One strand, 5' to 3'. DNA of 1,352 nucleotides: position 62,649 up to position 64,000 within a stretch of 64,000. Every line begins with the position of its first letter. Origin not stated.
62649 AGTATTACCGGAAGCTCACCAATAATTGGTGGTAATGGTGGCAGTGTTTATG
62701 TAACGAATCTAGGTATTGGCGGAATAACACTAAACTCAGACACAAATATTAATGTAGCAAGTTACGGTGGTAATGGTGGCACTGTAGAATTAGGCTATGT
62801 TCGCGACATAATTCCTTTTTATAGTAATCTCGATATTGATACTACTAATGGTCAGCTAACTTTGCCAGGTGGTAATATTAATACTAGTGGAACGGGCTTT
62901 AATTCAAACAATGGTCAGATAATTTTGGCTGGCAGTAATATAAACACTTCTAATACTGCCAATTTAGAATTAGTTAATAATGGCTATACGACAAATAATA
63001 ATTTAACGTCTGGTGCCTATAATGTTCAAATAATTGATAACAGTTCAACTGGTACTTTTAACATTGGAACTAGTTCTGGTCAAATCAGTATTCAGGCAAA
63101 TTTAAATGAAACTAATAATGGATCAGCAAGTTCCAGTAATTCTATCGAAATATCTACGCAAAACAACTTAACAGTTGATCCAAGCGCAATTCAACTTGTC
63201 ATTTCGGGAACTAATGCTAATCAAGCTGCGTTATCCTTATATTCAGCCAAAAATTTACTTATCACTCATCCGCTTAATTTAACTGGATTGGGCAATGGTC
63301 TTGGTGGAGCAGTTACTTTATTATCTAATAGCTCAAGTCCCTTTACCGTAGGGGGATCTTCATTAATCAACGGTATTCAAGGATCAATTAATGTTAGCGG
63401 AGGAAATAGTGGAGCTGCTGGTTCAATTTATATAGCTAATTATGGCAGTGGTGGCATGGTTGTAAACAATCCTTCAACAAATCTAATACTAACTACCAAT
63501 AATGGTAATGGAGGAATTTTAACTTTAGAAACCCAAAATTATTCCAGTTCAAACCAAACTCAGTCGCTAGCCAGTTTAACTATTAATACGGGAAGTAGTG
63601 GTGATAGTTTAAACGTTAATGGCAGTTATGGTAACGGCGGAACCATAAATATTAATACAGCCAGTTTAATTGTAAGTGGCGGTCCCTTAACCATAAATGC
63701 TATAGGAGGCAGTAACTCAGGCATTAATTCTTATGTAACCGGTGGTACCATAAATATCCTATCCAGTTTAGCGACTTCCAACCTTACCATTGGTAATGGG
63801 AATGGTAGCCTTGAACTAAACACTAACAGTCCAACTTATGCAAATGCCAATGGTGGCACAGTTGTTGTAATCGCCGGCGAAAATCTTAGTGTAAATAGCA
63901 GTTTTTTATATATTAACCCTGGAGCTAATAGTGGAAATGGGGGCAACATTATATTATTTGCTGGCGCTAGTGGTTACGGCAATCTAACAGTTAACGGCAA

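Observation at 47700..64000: Unlisted giant open reading frame (at least 5,433 codons) fills the last 16.3 kb on the + strand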

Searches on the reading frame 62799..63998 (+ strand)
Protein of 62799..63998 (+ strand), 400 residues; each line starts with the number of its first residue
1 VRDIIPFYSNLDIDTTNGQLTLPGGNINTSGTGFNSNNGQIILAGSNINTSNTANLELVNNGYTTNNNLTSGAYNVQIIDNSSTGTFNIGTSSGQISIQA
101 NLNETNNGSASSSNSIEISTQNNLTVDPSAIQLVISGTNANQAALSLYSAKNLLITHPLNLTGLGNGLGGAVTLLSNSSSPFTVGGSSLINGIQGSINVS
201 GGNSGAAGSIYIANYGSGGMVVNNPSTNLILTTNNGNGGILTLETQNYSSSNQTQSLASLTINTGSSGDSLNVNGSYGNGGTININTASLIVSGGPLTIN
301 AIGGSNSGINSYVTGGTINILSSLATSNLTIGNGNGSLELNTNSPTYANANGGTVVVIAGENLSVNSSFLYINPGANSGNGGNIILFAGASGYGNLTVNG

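Call 29: find_related_loci(query=window:62799-63998:+, collection=genome_contigs, flank=10000)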
Query window:62799-63998:+ (400 aa) in genome_contigs; peptide patterns used: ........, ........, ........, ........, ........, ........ (x = any residue, [..] = any of these).
403 stretches matched a pattern; 1 encode a relative of the query (tblastn E <= 1e-3); 1 distinct loci.
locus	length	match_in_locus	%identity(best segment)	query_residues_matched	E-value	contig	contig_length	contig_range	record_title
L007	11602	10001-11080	39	268-400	4e-10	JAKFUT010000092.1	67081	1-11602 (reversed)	MAG: Candidatus Obscuribacterales bacterium isolate D1_Bin_4 D1_0000354, whole genome shotgun sequence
